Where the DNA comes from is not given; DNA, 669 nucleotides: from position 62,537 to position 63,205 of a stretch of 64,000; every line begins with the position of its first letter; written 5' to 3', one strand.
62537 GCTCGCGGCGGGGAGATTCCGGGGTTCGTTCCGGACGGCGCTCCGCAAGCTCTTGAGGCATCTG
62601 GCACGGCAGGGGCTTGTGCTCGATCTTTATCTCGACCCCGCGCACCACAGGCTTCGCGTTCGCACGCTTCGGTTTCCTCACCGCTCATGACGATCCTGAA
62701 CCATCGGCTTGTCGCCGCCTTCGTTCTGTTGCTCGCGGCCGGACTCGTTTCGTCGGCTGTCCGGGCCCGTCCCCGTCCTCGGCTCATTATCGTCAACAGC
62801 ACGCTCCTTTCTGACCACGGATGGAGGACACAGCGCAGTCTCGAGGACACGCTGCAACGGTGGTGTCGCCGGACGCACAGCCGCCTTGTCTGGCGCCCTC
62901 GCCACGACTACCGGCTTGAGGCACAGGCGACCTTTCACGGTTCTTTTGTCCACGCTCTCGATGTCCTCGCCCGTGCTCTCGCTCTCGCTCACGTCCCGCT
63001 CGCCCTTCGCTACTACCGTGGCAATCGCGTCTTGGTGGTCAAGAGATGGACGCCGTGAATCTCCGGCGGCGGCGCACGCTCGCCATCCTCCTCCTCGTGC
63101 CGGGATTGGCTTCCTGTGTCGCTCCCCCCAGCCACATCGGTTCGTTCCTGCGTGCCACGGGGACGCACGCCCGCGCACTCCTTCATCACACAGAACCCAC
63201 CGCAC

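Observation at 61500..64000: Second, R64-type (type IVb-like) pilus/secretin module at the window edge: lipoprotein, small secreted protein, liposecretin. Possible entry into a conjugative or genomic island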

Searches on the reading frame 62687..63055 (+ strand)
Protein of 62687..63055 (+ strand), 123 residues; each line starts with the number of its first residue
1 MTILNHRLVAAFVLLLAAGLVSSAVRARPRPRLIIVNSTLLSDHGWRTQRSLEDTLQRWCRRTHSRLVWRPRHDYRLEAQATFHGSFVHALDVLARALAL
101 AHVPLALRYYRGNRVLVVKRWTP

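Call 6: search_protein_families(library=pfam, proteins=[window:62687-63055:+], max_evalue=1)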
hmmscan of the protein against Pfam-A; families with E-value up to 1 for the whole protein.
window:62687-63055:+ (123 aa): 1 family
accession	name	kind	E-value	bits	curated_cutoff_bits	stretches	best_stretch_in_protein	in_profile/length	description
PF10671.14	TcpQ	-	7.1e-16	58.5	27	1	49-119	8-78/80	Toxin co-regulated pilus biosynthesis protein Q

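Call 7: search_protein_families(library=ncbifam, proteins=[window:62687-63055:+], max_evalue=1)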
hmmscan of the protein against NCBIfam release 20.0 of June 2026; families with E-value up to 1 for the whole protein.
window:62687-63055:+ (123 aa): 3 families
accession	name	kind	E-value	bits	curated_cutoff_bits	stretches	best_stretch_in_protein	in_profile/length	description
TIGR02612.1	mob_myst_A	hypoth_equivalog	0.096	12.6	122.6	1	49-97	90-138/150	mobile mystery protein A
NF047884.1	UdeprDiPSep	equivalog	0.12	12.3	250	1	7-43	77-113/188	undecaprenyl-diphosphatase SepP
NF045515.2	Glp_gephyrin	equivalog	0.23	10.2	475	0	8-37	153-181/403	molybdotransferase-like divisome protein Glp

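Call 8: find_encoding_contigs(protein=window:62687-63055:+, flank=10000, max_places=6)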
Protein window:62687-63055:+ (123 aa): 5 contigs read that carry it; 5 places shown.
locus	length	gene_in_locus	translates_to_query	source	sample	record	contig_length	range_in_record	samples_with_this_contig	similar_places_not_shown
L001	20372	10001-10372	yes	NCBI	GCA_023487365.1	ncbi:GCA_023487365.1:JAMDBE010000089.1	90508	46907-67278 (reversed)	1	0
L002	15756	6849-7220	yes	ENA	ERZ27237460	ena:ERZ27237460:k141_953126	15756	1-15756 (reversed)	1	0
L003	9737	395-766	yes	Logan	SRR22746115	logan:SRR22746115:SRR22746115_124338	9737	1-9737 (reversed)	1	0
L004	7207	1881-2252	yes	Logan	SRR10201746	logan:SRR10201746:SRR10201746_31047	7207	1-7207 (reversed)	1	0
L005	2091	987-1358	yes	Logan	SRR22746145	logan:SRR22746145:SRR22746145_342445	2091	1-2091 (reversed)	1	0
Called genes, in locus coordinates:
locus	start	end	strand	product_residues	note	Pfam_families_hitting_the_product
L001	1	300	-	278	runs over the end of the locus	PF03807:F420_oxidored, PF14748:P5CR_dimer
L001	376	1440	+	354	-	PF00437:T2SSE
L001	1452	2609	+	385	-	PF00437:T2SSE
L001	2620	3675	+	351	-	PF00437:T2SSE, PF13401:AAA_22 (faint)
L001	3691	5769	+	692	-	PF04851:ResIII (weak), PF00270:DEAD, PF22590:Cas3-like_C_2 (faint), PF00271:Helicase_C, PF19833:RecG_dom3_C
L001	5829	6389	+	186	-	PF04345:Chor_lyase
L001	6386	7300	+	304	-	PF01040:UbiA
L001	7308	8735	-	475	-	PF00324:AA_permease, PF13520:AA_permease_2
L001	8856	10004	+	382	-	-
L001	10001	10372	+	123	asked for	PF10671:TcpQ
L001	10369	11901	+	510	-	PF00263:Secretin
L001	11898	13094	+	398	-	-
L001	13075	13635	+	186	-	-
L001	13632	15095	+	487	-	PF00437:T2SSE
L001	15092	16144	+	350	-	PF00482:T2SSF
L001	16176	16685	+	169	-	PF05307:Bundlin (weak), PF08805:PilS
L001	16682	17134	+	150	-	-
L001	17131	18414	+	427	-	-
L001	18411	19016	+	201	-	-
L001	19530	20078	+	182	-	-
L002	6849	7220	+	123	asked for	PF10671:TcpQ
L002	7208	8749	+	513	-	PF00263:Secretin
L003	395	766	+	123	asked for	PF10671:TcpQ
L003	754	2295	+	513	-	PF00263:Secretin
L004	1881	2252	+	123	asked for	PF10671:TcpQ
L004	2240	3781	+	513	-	PF00263:Secretin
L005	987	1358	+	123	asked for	PF10671:TcpQ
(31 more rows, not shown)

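Call 14: search_protein_families(library=pfam, proteins=[L001:10360-11898:+, L001:11898-13091:+, L001:13075-13632:+, L001:13632-15092:+, L001:15092-16141:+, L001:16176-16682:+, L001:16682-17131:+, L001:17131-18411:+, L001:18411-19013:+, L001:19530-20075:+], max_evalue=0.1)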
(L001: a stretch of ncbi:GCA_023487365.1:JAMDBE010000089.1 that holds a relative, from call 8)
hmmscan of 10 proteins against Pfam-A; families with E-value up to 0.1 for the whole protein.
L001:10360-11898:+ (513 aa): 3 families
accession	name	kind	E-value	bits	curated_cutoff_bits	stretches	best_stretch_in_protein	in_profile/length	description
PF00263.26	Secretin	-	1.3e-11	44.8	27.5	1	348-481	2-131/169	Bacterial type II and III secretion system protein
PF03958.22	Secretin_N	-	0.00078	20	28.2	1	235-273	26-64/69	Bacterial type II/III secretion system short domain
PF07655.18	Secretin_N_2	-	0.093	13.7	23.4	0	168-246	1-86/91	Secretin N-terminal domain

L001:11898-13091:+ (398 aa): 1 family
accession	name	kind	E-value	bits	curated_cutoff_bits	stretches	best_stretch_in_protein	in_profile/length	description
PF06864.17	PAP_PilO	-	0.024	13.9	26.7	1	13-117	3-112/419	Pilin accessory protein (PilO)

L001:13075-13632:+ (186 aa): 0 families

L001:13632-15092:+ (487 aa): 13 families
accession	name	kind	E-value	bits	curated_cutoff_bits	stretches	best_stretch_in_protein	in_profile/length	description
PF00437.27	T2SSE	-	1.5e-57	195.4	24.9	1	73-439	4-321/370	Type II/IV secretion system protein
PF13401.12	AAA_22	-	3.4e-05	24.6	27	1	224-263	5-33/130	AAA domain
PF13191.12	AAA_16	-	4.7e-05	24.4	32.6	1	216-253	12-53/167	AAA ATPase domain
PF25199.1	nSTAND_NTPase5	-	0.0038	17.5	34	1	221-262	38-78/145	Novel STAND NTPase 5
PF13604.12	AAA_30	-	0.0043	17.2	27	1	215-251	9-45/191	AAA domain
PF00005.33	ABC_tran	-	0.0076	17.3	25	1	223-250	10-37/137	ABC transporter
PF13238.12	AAA_18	-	0.023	15.6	29.4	1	228-261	2-32/128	AAA domain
PF07728.20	AAA_5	-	0.029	14.8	22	0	227-330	2-97/139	AAA domain (dynein-related subfamily)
PF06414.18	Zeta_toxin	-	0.037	13.9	22.3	1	226-252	18-44/199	Zeta toxin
PF03215.21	Rad17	-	0.047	14.1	23.8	1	223-248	44-69/186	Rad17 P-loop domain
PF00004.35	AAA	-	0.078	13.9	21.2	0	228-308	2-66/131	ATPase family associated with various cellular activities (AAA)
PF01935.23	DUF87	-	0.087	13.3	23.2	0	229-250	28-49/220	Helicase HerA, central domain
PF01580.24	FtsK_SpoIIIE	-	0.094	12.6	24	0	219-248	34-63/221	FtsK/SpoIIIE family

L001:15092-16141:+ (350 aa): 1 family
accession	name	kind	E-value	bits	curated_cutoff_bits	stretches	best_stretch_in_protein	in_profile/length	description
PF00482.28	T2SSF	-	9.1e-25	87.5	25.2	2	20-136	1-123/125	Type II secretion system (T2SS), protein F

L001:16176-16682:+ (169 aa): 5 families
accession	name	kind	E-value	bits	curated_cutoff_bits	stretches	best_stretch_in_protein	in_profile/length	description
PF08805.16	PilS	-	3.9e-10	40.3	22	1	52-169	10-138/138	PilS N terminal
PF05307.16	Bundlin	-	1.8e-06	28.7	22.3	1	49-161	12-138/151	Bundlin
PF07963.17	N_methyl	-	8.3e-05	22.4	21.2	1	10-34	3-27/27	Prokaryotic N-terminal methylation motif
PF15363.11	BTBD8_C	-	0.079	13.7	27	0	11-19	34-42/46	BTB/POZ domain-containing protein 8, C-terminal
PF16732.10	ComP_DUS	-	0.094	14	27.3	0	37-79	3-37/87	Type IV minor pilin ComP, DNA uptake sequence receptor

L001:16682-17131:+ (150 aa): 0 families

L001:17131-18411:+ (427 aa): 1 family
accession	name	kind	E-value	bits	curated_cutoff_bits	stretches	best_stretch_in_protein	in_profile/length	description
PF04917.17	Shufflon_N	-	0.00071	19.6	27.5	1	83-223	48-188/324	Bacterial shufflon protein, N-terminal constant region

L001:18411-19013:+ (201 aa): 0 families

L001:19530-20075:+ (182 aa): 2 families
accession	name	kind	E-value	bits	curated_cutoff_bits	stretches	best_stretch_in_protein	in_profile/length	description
PF00034.26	Cytochrom_C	-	7.2e-05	24.5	21.3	1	98-172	10-87/90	Cytochrome c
PF13442.11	Cytochrome_CBB3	-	0.018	15.8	27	1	99-171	13-68/68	Cytochrome C oxidase, cbb3-type, subunit III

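Call 15: search_protein_families(library=ncbifam, proteins=[L001:10360-11898:+, L001:11898-13091:+, L001:13075-13632:+, L001:13632-15092:+, L001:15092-16141:+, L001:16176-16682:+, L001:16682-17131:+, L001:17131-18411:+, L001:18411-19013:+, L001:19530-20075:+], max_evalue=0.1)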
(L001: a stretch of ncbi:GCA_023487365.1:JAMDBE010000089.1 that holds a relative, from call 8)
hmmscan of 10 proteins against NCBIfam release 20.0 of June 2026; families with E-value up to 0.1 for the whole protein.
L001:10360-11898:+ (513 aa): 6 families
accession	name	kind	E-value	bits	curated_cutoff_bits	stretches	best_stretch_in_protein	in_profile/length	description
TIGR02520.1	pilus_B_mal_scr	equivalog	7e-59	199.7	287.65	1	133-490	124-489/513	PilN family type IVB pilus formation outer membrane protein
TIGR02519.1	pilus_MshL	equivalog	3.8e-12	45.8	250.2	1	244-472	1-244/290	pilus (MSHA type) biogenesis protein MshL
TIGR02517.1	type_II_gspD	equivalog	1.2e-08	33.9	351.35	2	390-472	466-544/600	type II secretion system secretin GspD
TIGR02515.1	IV_pilus_PilQ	subfamily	4.4e-07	29.2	284.35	1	233-290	126-182/428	type IV pilus secretin PilQ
NF010083.0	PRK13568.1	equivalog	4.4e-07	29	554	1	219-283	129-192/419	DNA uptake porin HofQ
TIGR02516.1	type_III_yscC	equivalog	0.00012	20.7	238.45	1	346-477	298-420/463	type III secretion system outer membrane ring subunit SctC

L001:11898-13091:+ (398 aa): 0 families

L001:13075-13632:+ (186 aa): 1 family
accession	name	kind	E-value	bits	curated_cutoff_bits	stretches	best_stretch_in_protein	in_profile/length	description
TIGR03021.1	pilP_fam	equivalog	1.9e-06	28.9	34.65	1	52-158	3-118/119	type IV pilus biogenesis protein PilP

L001:13632-15092:+ (487 aa): 28 families (the best 25 are shown)
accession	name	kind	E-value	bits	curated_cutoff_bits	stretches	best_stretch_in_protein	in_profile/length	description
TIGR02533.1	type_II_gspE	equivalog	8.9e-47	159.8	630.25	1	70-434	102-429/486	type II secretion system ATPase GspE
TIGR02538.1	type_IV_pilB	equivalog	1.6e-45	155.8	675.65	1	67-434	171-505/564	type IV-A pilus assembly ATPase PilB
NF007755.0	PRK10436.1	equivalog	3.7e-44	151.2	617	1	64-397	72-376/465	type II secretion system protein GspE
NF053534.1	T4PilAsmATPsTfpB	equivalog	2.9e-40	138.2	850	1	67-437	191-528/584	type IV pilus assembly ATPase TfpB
NF041000.1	ATPase_ComGA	equivalog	2.6e-39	134.8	300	1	83-375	2-266/267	competence type IV pilus ATPase ComGA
TIGR01420.1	pilT_fam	subfamily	1.3e-30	106.8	319.1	1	86-380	7-274/343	PilT/PilU family type 4a pilus ATPase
TIGR02525.1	plasmid_TraJ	equivalog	9.5e-17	61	368.3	1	216-404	141-325/372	plasmid transfer ATPase TraJ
TIGR02524.1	dot_icm_DotB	equivalog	2.5e-15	56.6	463.3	1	224-382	134-293/358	Dot/Icm type IV secretion system ATPase DotB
NF058587.1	archaellum_moto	equivalog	1.4e-12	47.2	550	1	227-343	278-393/527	archaellum flagellar ATPase motor FlaI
TIGR03819.1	heli_sec_ATPase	hypoth_equivalog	2.2e-12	46.8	373.15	1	215-344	170-298/340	TadA family conjugal transfer-associated ATPase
TIGR02782.1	TrbB_P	equivalog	9.8e-12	44.8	304.55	1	227-345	139-254/303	P-type conjugative transfer ATPase TrbB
TIGR02788.1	VirB11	equivalog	4.2e-11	42.4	249.95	1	227-343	147-262/308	P-type DNA transfer ATPase VirB11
NF010407.0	PRK13833.1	subfamily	2.3e-08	33.9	499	1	227-345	147-261/323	conjugal transfer protein TrbB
NF010469.0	PRK13894.1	subfamily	3.4e-07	29.9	508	1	224-344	150-265/320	conjugal transfer ATPase TrbB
NF053672.1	bindosome_BasE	exception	3.6e-07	29.3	1000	1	229-345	275-390/512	bindosome assembly system ATPase subunit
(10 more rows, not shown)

L001:15092-16141:+ (350 aa): 7 families
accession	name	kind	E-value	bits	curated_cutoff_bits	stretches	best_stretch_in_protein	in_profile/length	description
TIGR02120.1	GspF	equivalog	2.9e-17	63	424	1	8-198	56-253/401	type II secretion system inner membrane protein GspF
NF047826.1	T3SSXpsF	equivalog_domain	9.2e-12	44.4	650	1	12-142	63-198/405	type II secretion system protein XpsF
NF041012.2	T4P_ComGB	equivalog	2.3e-10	40.4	240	1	17-269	3-259/332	competence type IV pilus assembly protein ComGB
NF007861.0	PRK10573.1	equivalog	6.3e-08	32.1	401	1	13-317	57-369/401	protein transport protein HofC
NF052607.1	T4PiliAsmPilCThrm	equivalog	9.5e-08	31.5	700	1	79-175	135-233/406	type IV pilus assembly protein PilC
NF052606.1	T4PiliAsmPilCMyx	equivalog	2.5e-05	23.3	700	1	80-172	150-244/419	type IV pilus assembly protein PilC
NF010300.0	PRK13740.1-1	equivalog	0.048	13.4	114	0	78-103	24-51/75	conjugal transfer relaxosome protein TraY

L001:16176-16682:+ (169 aa): 8 families
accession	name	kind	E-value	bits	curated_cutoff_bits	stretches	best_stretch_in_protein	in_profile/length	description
TIGR01708.2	typeII_sec_gspH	equivalog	0.0001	22.3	80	1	11-58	1-49/169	type II secretion system minor pseudopilin GspH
TIGR02532.1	IV_pilin_GFxxxE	domain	0.00076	19.2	16.3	1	12-34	2-24/24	prepilin-type N-terminal cleavage/methylation domain-containing protein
NF007800.0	PRK10506.1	equivalog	0.0015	18.3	158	1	8-47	5-47/163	prepilin peptidase-dependent protein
TIGR01710.1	typeII_sec_gspG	equivalog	0.0065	16.5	88.85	1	13-72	2-61/134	type II secretion system major pseudopilin GspG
NF007862.0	PRK10574.1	equivalog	0.014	15.5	138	1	9-39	2-32/145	prepilin peptidase-dependent pilin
NF040576.1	T2SS_GspM_XpsM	equivalog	0.036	13.7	60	1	14-74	2-62/180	type II secretion system protein GspM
TIGR01707.1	gspI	equivalog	0.042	14.3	44.35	1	13-52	1-40/101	type II secretion system minor pseudopilin GspI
NF038303.1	EPS_HpsB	equivalog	0.048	13.6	150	1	11-33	2-24/211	hormogonium polysaccharide secretion pseudopilin HpsB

L001:16682-17131:+ (150 aa): 0 families

L001:17131-18411:+ (427 aa): 1 family
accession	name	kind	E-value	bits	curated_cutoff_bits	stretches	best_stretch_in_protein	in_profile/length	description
NF041940.1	choice_anch_X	domain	0.083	12.6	25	0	304-318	10-24/37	choice-of-anchor X domain-containing protein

L001:18411-19013:+ (201 aa): 0 families

L001:19530-20075:+ (182 aa): 1 family
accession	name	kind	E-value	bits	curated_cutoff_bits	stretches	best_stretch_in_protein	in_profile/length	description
NF040912.1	SGM_5486_fam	subfamily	0.069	13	35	0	6-29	12-35/37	SGM_5486 family transporter-associated protein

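Call 25: search_dna_similar(query=L001:10360-11898:+, collection=plasmids, mode=protein, max_rows=15, max_evalue=0.00001)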
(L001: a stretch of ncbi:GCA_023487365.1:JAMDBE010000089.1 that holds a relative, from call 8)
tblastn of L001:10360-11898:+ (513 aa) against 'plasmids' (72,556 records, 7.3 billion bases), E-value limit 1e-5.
Records with a match: 2571; places in all: 2589; records where one place covers at least 80% of the query: 1.
Best place of each record, by identity: <60% 2571.
By first word of the organism name: Escherichia 1664; Salmonella 455; Shigella 139; Klebsiella 73; Enterobacter 38; Pseudomonas 35; Citrobacter 29; Burkholderia 19; Serratia 17; Cupriavidus 13; and 40 more.
By predicted mobility (MOB-suite, as given by PLSDB): conjugative 2338; non-mobilizable 121; mobilizable 112.
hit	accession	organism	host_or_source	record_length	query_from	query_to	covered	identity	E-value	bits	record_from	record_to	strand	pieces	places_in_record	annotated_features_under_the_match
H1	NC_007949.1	Polaromonas sp. JS666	-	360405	135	507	73%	33.4%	1e-28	127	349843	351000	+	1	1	PilN family type IVB pilus formation outer membrane protein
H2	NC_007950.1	Polaromonas sp. JS666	-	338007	114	507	77%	31.1%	3e-23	111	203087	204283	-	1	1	PilN family type IVB pilus formation outer membrane protein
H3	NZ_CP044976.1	Hydrogenophaga sp. PBL-H3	-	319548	129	504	73%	29.7%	5e-21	104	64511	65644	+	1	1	PilN family type IVB pilus formation outer membrane protein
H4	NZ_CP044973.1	Hydrogenophaga sp. PBL-H3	-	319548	129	504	73%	29.7%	5e-21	104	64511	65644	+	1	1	PilN family type IVB pilus formation outer membrane protein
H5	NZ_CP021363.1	Acidovorax carolinensis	-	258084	139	509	72%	29.2%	1e-20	103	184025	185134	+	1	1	hypothetical protein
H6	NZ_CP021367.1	Acidovorax carolinensis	-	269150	139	509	72%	29.2%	1e-20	103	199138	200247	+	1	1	hypothetical protein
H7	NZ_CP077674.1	Klebsiella sp. PL-2018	Ceratitis capitata,whole organism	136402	77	502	83%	25.4%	2e-7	62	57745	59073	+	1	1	PilN family type IVB pilus formation outer membrane protein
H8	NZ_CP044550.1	Hydrogenophaga sp. BPS33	-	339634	135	504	72%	29.2%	5e-23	110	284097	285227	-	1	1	PilN family type IVB pilus formation outer membrane protein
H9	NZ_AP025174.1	Cupriavidus sp. P-10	-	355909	142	510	72%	28.8%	8e-19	98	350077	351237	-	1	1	PilN family type IVB pilus formation outer membrane protein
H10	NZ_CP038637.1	Cupriavidus oxalaticus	whole organism,sewage sludge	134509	142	510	72%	28.8%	9e-19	98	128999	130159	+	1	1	PilN family type IVB pilus formation outer membrane protein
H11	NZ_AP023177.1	Paraburkholderia largidicola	Physopelta gutta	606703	121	508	76%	26.1%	7e-6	57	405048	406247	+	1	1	type II secretory pathway protein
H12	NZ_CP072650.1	Serratia symbiotica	Aphis fabae,Whole organism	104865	225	497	53%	35.1%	6e-25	116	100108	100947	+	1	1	PilN family type IVB pilus formation outer membrane protein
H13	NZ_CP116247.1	Nitratidesulfovibrio vulgaris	swine finishing facility waste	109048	215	510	58%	31.9%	5e-21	104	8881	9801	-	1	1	secretin N-terminal domain-containing protein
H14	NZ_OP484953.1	Cupriavidus gilardii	-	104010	142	474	65%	28.1%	7e-18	95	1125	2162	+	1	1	PilN family type IVB pilus formation outer membrane protein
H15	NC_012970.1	Methylovorus glucosotrophus SIP3-4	-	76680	213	509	58%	30.7%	3e-20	102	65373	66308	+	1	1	PilN family type IVB pilus formation outer membrane protein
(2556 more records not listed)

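Call 26: get_annotated_region(hit=H1, flank=9000)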
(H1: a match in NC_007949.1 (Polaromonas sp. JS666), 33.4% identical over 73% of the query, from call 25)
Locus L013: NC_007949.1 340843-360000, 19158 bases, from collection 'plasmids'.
description: Polaromonas sp. JS666 plasmid 1, complete sequence
organism: Polaromonas sp. JS666 (NCBI taxid 296591)
taxonomy: Bacteria; Pseudomonadota; Betaproteobacteria; Burkholderiales; Comamonadaceae; Polaromonas; Polaromonas sp. JS666
host: -; source: -; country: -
typing (MOB-suite, as given by PLSDB): conjugative; replicon rep_cluster_944; relaxase MOBH,MOBP; mating-pair formation MPF_T
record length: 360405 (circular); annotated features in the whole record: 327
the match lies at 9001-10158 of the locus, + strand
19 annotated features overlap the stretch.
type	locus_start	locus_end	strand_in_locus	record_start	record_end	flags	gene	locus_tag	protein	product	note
CDS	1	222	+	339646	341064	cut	-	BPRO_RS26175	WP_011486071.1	type IV secretion system protein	-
CDS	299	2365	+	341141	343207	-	-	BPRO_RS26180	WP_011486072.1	ATP-binding protein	-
CDS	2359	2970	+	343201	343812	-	-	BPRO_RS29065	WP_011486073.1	lytic transglycosylase domain-containing protein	-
CDS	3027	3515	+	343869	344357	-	-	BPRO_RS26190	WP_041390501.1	hypothetical protein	-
CDS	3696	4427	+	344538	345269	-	-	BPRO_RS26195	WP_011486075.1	type IV secretion system protein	-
CDS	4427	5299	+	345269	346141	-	-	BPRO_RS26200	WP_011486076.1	TrbG/VirB9 family P-type conjugative transfer protein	-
CDS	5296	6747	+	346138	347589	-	-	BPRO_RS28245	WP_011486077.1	TrbI/VirB10 family protein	-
CDS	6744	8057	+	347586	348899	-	-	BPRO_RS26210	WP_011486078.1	TcpQ domain-containing protein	-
CDS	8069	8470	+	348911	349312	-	-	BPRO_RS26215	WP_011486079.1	TcpQ domain-containing protein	-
CDS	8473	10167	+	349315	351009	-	-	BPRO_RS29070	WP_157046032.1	PilN family type IVB pilus formation outer membrane protein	GO:0009297 - pilus assembly [Evidence IEA]; GO:0009306 - protein secretion [Evidence IEA]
CDS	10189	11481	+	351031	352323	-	pilO2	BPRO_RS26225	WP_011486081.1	type 4b pilus protein PilO2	-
CDS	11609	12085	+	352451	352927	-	pilP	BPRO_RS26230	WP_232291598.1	type IV pilus biogenesis protein PilP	GO:0009297 - pilus assembly [Evidence IEA]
CDS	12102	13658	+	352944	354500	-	-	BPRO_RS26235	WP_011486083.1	ATPase, T2SS/T4P/T4SS family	-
CDS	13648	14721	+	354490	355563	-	-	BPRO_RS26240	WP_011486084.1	type II secretion system F family protein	-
CDS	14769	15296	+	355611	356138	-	-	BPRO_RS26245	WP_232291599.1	type 4 pilus major pilin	-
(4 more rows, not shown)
